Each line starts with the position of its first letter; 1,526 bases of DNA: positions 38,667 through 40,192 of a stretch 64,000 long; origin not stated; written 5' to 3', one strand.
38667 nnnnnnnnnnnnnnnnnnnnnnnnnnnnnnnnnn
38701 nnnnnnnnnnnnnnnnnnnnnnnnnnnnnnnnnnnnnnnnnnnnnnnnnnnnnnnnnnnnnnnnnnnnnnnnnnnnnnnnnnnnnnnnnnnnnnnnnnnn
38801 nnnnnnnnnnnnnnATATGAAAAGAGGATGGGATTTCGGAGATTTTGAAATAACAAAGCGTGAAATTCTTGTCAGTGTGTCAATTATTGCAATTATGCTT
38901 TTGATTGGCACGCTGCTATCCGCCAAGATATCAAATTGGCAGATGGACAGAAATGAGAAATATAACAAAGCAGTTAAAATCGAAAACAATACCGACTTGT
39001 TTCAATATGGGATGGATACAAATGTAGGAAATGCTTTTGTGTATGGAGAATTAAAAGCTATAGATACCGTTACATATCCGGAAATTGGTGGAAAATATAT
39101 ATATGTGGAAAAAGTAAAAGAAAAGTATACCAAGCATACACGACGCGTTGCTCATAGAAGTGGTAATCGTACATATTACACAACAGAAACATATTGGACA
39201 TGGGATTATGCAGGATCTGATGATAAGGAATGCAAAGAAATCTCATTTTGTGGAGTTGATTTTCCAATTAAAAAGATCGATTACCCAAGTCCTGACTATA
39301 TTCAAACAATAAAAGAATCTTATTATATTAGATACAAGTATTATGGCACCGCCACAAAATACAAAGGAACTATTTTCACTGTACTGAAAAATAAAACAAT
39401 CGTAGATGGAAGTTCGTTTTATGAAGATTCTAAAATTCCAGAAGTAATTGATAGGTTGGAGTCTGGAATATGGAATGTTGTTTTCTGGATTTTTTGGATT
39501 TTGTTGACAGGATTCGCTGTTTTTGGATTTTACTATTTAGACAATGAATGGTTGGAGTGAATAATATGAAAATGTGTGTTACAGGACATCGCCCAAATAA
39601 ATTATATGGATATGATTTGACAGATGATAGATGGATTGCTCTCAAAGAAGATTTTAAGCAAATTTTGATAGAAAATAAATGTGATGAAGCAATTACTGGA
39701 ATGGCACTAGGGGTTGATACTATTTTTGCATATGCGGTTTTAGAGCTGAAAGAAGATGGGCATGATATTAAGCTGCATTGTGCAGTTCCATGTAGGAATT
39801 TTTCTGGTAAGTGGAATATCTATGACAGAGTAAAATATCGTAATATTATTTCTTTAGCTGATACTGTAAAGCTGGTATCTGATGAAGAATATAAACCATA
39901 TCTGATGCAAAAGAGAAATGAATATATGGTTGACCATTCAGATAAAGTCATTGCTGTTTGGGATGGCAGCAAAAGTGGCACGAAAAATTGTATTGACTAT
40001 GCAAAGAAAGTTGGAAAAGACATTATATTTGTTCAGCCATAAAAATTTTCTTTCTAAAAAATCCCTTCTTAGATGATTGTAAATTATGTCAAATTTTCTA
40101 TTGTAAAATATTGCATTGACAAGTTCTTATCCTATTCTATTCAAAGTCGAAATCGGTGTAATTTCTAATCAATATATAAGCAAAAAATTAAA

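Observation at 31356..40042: Membrane-stress gene set carried by a phage: small TM protein + SPFH/prohibitin-like, LemA + TM partner, and a YpsA-type SLOG protein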

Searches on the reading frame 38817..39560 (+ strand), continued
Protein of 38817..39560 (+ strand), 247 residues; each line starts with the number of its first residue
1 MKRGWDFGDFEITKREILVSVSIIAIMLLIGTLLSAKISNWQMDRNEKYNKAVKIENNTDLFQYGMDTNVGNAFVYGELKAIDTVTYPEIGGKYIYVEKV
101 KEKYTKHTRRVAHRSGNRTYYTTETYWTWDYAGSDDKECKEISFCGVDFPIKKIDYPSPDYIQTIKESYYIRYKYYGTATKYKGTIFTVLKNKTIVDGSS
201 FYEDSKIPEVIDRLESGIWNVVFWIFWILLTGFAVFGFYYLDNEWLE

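Call 68: fold_search(model_id=the predicted structure, library=pdb)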
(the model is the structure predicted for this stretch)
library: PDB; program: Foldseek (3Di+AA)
matches with E <= 10: 729; with E <= 0.001: 0
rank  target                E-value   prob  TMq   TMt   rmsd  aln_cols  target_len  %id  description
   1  4r7x_A                2.0e-02  0.13  0.10  0.14  19.2       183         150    6  Crystal structure of N-lobe of human ARRDC3(1-180) (released 2014-10-01)
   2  6rp8_c                2.1e-02  0.06  0.06  0.11  23.0       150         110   11  Crystal Structure of Ipilimumab Fab complexed with CTLA-4 at 2.6A resolution (released 2020-07-08)
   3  7yl9_H                2.5e-02  0.57  0.13  0.06  19.1       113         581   10  Cryo-EM structure of complete transmembrane channel E289A mutant Vibrio cholerae Cytolysin (released 2022-08-31)
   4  4r7x_B                2.8e-02  0.14  0.10  0.14  19.1       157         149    8  Crystal structure of N-lobe of human ARRDC3(1-180) (released 2014-10-01)
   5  8c27_A                4.3e-02  0.66  0.18  0.30  15.6       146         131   10  Domain 3 of Group B Streptococcus pilus protein as scaffold for the display of foreign epitopes (released 2024-01-10)
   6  3o44_A                5.1e-02  0.15  0.15  0.08  21.7       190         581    9  Crystal Structure of the Vibrio cholerae Cytolysin (HlyA) Heptameric Pore (released 2011-04-20)
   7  8jc7_A                5.4e-02  0.35  0.12  0.07  18.9       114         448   11  Cryo-EM structure of Vibrio campbellii alpha-hemolysin (released 2023-09-27)
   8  4gej_D                6.1e-02  0.07  0.08  0.12  20.9       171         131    8  N-terminal domain of VDUP-1 (released 2013-02-27)
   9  6rhv_G                6.9e-02  0.10  0.11  0.10  20.2       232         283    8  Crystal structure of mouse CD11b I-domain (CD11b-I) in complex with Staphylococcus aureus octameric bi-component leuko (released 2019-12-18)
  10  4tw1_M                9.8e-02  0.15  0.12  0.10  18.8       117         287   11  Crystal structure of the octameric pore complex of the Staphylococcus aureus Bi-component Toxin LukGH (released 2014-11-12)
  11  4rhz_A                1.3e-01  0.02  0.08  0.08  36.6       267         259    8  Crystal structure of Cry23Aa1 and Cry37Aa1 binary protein complex (released 2015-10-28)
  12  9jsi_A                1.7e-01  0.04  0.06  0.05  21.1       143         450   10  Clostridium perfringens iota toxin pore Ib in prepore II state (released 2025-05-14)
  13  8c27_B                1.8e-01  0.25  0.15  0.27  15.6       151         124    8  Domain 3 of Group B Streptococcus pilus protein as scaffold for the display of foreign epitopes (released 2024-01-10)
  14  4tw1_E                1.9e-01  0.15  0.11  0.09  17.7       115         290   10  Crystal structure of the octameric pore complex of the Staphylococcus aureus Bi-component Toxin LukGH (released 2014-11-12)
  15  1f8v_A                2.1e-01  0.14  0.17  0.13  17.0       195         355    7  THE STRUCTURE OF PARIACOTO VIRUS REVEALS A DODECAHEDRAL CAGE OF DUPLEX RNA (released 2000-12-06)
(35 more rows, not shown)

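Call 69: find_encoding_contigs(protein=P0001, flank=3000, max_places=10)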
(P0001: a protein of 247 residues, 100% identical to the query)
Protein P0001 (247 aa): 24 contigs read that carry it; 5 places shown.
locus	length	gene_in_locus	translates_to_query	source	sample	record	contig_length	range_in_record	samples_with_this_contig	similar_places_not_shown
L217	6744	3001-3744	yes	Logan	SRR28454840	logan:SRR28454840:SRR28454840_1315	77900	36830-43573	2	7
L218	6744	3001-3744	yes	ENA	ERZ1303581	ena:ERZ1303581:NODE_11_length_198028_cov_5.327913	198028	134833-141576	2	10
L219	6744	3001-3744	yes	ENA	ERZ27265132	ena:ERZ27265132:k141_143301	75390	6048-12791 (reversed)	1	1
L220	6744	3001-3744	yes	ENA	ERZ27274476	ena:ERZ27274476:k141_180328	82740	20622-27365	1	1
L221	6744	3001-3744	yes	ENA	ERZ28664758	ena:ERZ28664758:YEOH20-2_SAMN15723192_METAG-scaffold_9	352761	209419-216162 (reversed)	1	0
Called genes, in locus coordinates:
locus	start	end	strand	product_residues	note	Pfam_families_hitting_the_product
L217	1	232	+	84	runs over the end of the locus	-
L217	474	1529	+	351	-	-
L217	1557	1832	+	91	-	-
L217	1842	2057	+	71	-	-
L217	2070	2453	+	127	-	-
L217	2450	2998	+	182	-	PF04011:LemA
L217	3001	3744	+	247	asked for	-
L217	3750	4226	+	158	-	PF02481:DNA_processg_A (weak), PF06908:YpsA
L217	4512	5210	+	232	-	-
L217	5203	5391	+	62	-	-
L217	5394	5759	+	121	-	-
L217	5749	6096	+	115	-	-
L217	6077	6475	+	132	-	-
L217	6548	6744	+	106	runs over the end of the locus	-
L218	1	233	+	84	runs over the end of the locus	-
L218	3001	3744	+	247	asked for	-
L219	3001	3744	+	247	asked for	-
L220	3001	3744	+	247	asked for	-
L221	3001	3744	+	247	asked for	-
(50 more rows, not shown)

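Call 89: search_protein_families(library=pfam, proteins=[L184:10854-11921:+, L193:11018-11347:+], max_evalue=0.01)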
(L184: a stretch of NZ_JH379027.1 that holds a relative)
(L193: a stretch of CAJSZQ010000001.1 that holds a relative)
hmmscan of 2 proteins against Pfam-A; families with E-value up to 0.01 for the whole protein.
L184:10854-11921:+ (355 aa): 2 families
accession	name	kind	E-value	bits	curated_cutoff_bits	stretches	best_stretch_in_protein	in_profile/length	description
PF25185.1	Tad3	-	1.5e-34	118.7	27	1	112-247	1-118/119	Type I Thoeris inhibitor Tad3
PF14309.11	DUF4378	-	0.0095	16.7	25.7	0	62-110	55-94/166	Domain of unknown function (DUF4378)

L193:11018-11347:+ (109 aa): 2 families
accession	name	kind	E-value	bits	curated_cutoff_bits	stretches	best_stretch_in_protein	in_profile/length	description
PF14359.12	DUF4406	-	5.4e-20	72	22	1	1-91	1-87/91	Domain of unknown function (DUF4406)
PF15891.11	Nuc_deoxyri_tr2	-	0.004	17.9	30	1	2-52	3-51/105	Nucleoside 2-deoxyribosyltransferase like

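Call 93: search_protein_families(library=pfam, proteins=[L069:2178-3467:+, L063:10773-11411:+, L083:10782-11321:+, L045:10723-11970:+, L053:10934-11599:+, L023:10760-11266:+, L017:10758-11282:+, L201:10973-11458:+, L177:8385-9419:+, L183:8867-9379:+], max_evalue=0.001)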
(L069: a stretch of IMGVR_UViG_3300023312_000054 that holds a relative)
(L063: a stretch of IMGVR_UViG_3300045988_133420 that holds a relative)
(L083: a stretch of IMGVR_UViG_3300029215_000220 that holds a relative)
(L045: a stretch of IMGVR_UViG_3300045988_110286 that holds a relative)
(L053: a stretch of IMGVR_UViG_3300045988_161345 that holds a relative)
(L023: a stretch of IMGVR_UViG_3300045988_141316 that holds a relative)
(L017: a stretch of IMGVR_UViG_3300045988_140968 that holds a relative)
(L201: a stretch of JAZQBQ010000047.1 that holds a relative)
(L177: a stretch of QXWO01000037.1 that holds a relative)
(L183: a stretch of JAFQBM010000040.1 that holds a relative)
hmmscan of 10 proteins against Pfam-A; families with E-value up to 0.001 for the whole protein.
L069:2178-3467:+ (429 aa): 1 family
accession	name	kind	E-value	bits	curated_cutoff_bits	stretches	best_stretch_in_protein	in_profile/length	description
PF25185.1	Tad3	-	2.1e-34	118.3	27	1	109-236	1-113/119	Type I Thoeris inhibitor Tad3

L063:10773-11411:+ (212 aa): 0 families

L083:10782-11321:+ (179 aa): 0 families

L045:10723-11970:+ (415 aa): 1 family
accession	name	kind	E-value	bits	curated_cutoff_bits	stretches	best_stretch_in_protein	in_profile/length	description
PF01139.22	RtcB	-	7.3e-64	217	27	2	139-412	141-425/426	tRNA-splicing ligase RtcB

L053:10934-11599:+ (221 aa): 1 family
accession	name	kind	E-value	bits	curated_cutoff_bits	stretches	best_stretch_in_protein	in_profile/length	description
PF18941.5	DUF5688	-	8e-34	117.9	34.5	1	4-206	90-286/290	Family of unknown function (DUF5688)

L023:10760-11266:+ (168 aa): 1 family
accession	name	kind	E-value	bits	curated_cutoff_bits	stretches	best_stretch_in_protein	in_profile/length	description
PF06908.16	YpsA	-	6.7e-07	29.9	27.7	1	4-156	2-155/168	YspA SLOG family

L017:10758-11282:+ (174 aa): 0 families

L201:10973-11458:+ (161 aa): 1 family
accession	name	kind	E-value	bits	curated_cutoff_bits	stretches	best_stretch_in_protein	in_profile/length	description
PF18143.6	HAD_SAK_2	-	1.4e-20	74.5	27.5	1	6-138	1-134/139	HAD domain in Swiss Army Knife RNA repair proteins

L177:8385-9419:+ (344 aa): 1 family
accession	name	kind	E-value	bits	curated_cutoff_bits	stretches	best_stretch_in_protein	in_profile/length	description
PF25185.1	Tad3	-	7.1e-29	100.4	27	1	109-234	2-112/119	Type I Thoeris inhibitor Tad3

L183:8867-9379:+ (170 aa): 1 family
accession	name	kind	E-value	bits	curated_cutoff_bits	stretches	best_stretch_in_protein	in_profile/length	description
PF15891.11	Nuc_deoxyri_tr2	-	8.6e-06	26.5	30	1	38-91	2-73/105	Nucleoside 2-deoxyribosyltransferase like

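Call 96: fold_search(model_id=the predicted structure, library=viral)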
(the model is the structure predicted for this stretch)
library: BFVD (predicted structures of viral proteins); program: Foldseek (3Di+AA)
matches with E <= 10: 752; with E <= 0.001: 11
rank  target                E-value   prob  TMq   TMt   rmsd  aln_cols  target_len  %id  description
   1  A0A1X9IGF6            1.3e-19  1.00  0.63  0.59   5.5       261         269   18  (no name in the UniProt tables at hand)
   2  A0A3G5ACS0            5.3e-10  1.00  0.42  0.44   9.0       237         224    9  Putative ORFan [Satyrvirus sp.]
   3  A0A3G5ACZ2            6.9e-09  1.00  0.38  0.43   8.9       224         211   13  Uncharacterized protein [Satyrvirus sp.]
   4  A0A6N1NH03            1.2e-08  1.00  0.44  0.45   7.8       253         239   10  Putative ORFan [Tupanvirus deep ocean]
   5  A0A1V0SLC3            5.2e-08  1.00  0.46  0.46   7.9       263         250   11  Uncharacterized protein [Klosneuvirus KNV1]
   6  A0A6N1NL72            2.2e-05  1.00  0.32  0.34   8.6       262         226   10  Putative orfan [Tupanvirus soda lake]
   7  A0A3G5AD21            5.1e-05  1.00  0.31  0.29  10.6       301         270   11  Uncharacterized protein [Hyperionvirus sp.]
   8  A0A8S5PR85            1.2e-04  1.00  0.47  0.42  11.5       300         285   11  Transmembrane protein [Myoviridae sp. ctLjW1]
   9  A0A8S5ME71            4.9e-04  0.89  0.17  0.13  15.8       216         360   11  Uncharacterized protein [Siphoviridae sp. ctYh54]
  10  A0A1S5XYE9            6.2e-04  0.96  0.23  0.26   9.9       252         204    8  (no name in the UniProt tables at hand)
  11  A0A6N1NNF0            7.4e-04  0.98  0.25  0.26  10.4       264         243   11  Putative ORFan [Tupanvirus deep ocean]
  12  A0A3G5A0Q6            1.1e-02  0.63  0.27  0.28  11.0       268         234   10  Uncharacterized protein [Harvfovirus sp.]
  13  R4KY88                1.1e-02  0.14  0.12  0.11  21.1       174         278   10  Envelope glycoprotein E (Fragment) [Caprine alphaherpesvirus 1]
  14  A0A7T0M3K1            1.4e-02  0.14  0.11  0.09  22.5       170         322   14  Uncharacterized protein [Hymenopteran chu-related virus OKIAV146]
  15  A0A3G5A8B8            1.6e-02  0.63  0.27  0.27  11.0       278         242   10  Uncharacterized protein [Hyperionvirus sp.]
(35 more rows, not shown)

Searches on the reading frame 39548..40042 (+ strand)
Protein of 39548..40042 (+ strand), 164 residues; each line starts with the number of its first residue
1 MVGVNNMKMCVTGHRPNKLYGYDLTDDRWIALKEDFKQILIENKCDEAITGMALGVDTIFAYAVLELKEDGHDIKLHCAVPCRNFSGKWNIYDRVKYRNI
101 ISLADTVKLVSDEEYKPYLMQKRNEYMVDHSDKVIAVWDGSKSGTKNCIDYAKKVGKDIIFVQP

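Call 3: search_protein_families(library=pfam, proteins=[window:39548-40042:+], max_evalue=0.01)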
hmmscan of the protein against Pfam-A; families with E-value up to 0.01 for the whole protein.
window:39548-40042:+ (164 aa): 2 families
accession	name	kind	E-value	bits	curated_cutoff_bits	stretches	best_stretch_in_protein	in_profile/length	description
PF06908.16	YpsA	-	3.8e-24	86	27.7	1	9-148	1-144/168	YspA SLOG family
PF02481.21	DNA_processg_A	-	4.2e-06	26.5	29.6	1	38-163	68-188/212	DNA recombination-mediator protein A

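Call 4: search_protein_families(library=phrogs, proteins=[window:39548-40042:+], max_evalue=0.01)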
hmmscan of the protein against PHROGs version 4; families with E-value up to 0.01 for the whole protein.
window:39548-40042:+ (164 aa): 3 families
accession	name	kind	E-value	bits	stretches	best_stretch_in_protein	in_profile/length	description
phrog_289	-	other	2.7e-19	70.4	1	5-161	21-137/500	GTP-binding domain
phrog_26920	-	unknown function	0.0047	17.6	1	64-146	136-218/237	-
phrog_11222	-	unknown function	0.0094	16.8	0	123-158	239-274/293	-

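Call 23: search_protein_families(library=padloc, proteins=[window:39566-40042:+], max_evalue=0.01)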
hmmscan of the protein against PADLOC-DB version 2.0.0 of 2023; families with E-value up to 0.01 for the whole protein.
window:39566-40042:+ (158 aa): 1 family
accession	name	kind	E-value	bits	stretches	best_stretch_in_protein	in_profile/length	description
PDLC03961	ShosA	-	7.5e-05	20.2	1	116-157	218-259/303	-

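Call 24: search_protein_families(library=ncbifam, proteins=[window:39566-40042:+], max_evalue=0.01)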
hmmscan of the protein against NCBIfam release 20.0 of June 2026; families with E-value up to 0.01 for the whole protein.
window:39566-40042:+ (158 aa): 2 families
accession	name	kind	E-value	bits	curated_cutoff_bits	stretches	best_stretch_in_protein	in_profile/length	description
NF010181.0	PRK13660.1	equivalog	1.5e-17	64.2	165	1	2-141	3-146/182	hypothetical protein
TIGR00732.1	dprA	equivalog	0.0006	19.1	191.15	1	41-156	76-187/220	DNA-processing protein DprA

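Call 35: search_solved_structures(query=window:39566-40042:+, max_evalue=0.01, show_alignments=3)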
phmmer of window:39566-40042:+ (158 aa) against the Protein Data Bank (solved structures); distinct sequences matched with E-value up to 0.01: 1.
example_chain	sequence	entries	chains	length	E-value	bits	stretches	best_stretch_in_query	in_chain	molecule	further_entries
2nx2_A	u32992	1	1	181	2.7e-08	37.2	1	3-141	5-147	Hypothetical protein ypsA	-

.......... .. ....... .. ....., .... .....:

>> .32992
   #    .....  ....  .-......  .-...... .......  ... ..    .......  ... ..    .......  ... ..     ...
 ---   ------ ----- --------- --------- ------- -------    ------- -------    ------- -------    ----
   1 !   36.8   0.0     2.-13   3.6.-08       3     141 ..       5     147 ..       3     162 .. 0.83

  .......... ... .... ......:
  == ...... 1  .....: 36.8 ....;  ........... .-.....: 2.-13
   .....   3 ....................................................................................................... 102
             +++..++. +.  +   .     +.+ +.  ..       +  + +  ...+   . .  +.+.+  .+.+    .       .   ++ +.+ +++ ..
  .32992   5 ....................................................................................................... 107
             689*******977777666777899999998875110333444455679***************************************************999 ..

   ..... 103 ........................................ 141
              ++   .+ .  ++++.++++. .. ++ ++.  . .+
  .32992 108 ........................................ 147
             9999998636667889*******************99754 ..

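Call 71: search_dna_similar(query=window:39566-40042:+, collection=phages, mode=protein, max_rows=30, rows=spread)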
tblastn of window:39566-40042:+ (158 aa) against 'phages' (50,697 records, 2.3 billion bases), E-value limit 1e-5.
Records with a match: 269; places in all: 269; records where one place covers at least 80% of the query: 264.
Best place of each record, by identity: <60% 269.
By first word of the organism name: Streptomyces 115; Bacillus 48; Erwinia 48; Bacteriophage 10; Dickeya 8; Klebsiella 7; Microbacterium 6; Serratia 3; Oscillospiraceae 2; Pectobacterium 2; and 16 more.
By host as written in the record: Streptomyces griseus ATCC 10137 48; Erwinia amylovora 43; - 23; Streptomyces lividans JI 1326 22; Streptomyces viridochromogenes DSM40736 12; Bacillus anthracis Sterne 10; Streptomyces sanglieri UNT16F27A 9; Bacillus subtilis 7; and 47 more.
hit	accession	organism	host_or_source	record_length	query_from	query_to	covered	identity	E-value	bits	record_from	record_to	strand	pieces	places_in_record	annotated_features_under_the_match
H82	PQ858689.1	Flavobacterium phage MaF61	Flavobacterium sp. B330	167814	6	158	97%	46.5%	5e-36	136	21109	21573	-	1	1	putative SLOG family protein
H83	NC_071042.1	Bacillus phage vB_BanS_Sophrita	Bacillus anthracis Sterne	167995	3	158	99%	41.3%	5e-30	119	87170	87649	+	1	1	GTP-binding domain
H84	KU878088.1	Bacillus phage AR9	Bacillus subtilis subsp. subtilis 168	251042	3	158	99%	39.8%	1e-22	99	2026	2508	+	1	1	DNA processing chain A dprA protein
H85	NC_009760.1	Bacillus phage 0305phi8-36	Bacillus thuringiensis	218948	3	158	99%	38.8%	2e-23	100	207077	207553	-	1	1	ORF097: GTP-binding domain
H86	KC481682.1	Bacillus phage vB_BanS-Tsamsa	Bacillus anthracis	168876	3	158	99%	37.9%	8e-29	115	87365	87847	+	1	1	hypothetical protein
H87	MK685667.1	Klebsiella phage vB_KpnM_IME346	-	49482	3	153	96%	38.8%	3e-26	108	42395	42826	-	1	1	DUF1273 family protein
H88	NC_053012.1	Serratia phage JS26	Serratia sp. ATCC 39006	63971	1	158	100%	36.7%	4e-16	80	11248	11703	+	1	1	GTP-binding domain | hypothetical protein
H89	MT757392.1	Klebsiella phage vB_KleM_KB2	Klebsiella pneumoniae 0915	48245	3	153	96%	36.8%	8e-25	104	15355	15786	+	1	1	hypothetical protein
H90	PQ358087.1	Phage TPWB-08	Tabanus par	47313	3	153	96%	35.5%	4e-21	94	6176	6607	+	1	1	GTP-binding domain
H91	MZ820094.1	Streptomyces phage Jada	Streptomyces viridochromogenes DSM40736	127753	1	158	100%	32.9%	3e-13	71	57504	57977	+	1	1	76: DprA-like DNA processing chain A | 75: hypothetical protein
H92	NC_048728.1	Streptomyces phage Comrade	Streptomyces griseus ATCC 10137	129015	1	158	100%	32.4%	3e-11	66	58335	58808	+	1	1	75: GTP-binding domain | 74: hypothetical protein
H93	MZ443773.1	Erwinia phage pEa_SNUABM_31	Erwinia amylovora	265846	2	155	97%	33.1%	2e-16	81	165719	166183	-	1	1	hypothetical protein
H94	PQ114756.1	Streptomyces phage HangryHippo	Streptomyces lividans JI 1326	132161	1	146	92%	34.9%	1e-10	64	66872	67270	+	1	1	91: DprA-like ssDNA binding protein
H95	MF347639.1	Streptomyces phage Samisti12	Streptomyces griseus ATCC 10137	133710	1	146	92%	34.9%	1e-10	64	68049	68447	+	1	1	DprA-like ssDNA binding protein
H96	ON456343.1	Streptomyces phage Stigma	Streptomyces griseus ATCC 10137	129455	1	158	100%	31.8%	5e-11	65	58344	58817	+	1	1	74: DprA-like DNA processing chain A | 73: hypothetical protein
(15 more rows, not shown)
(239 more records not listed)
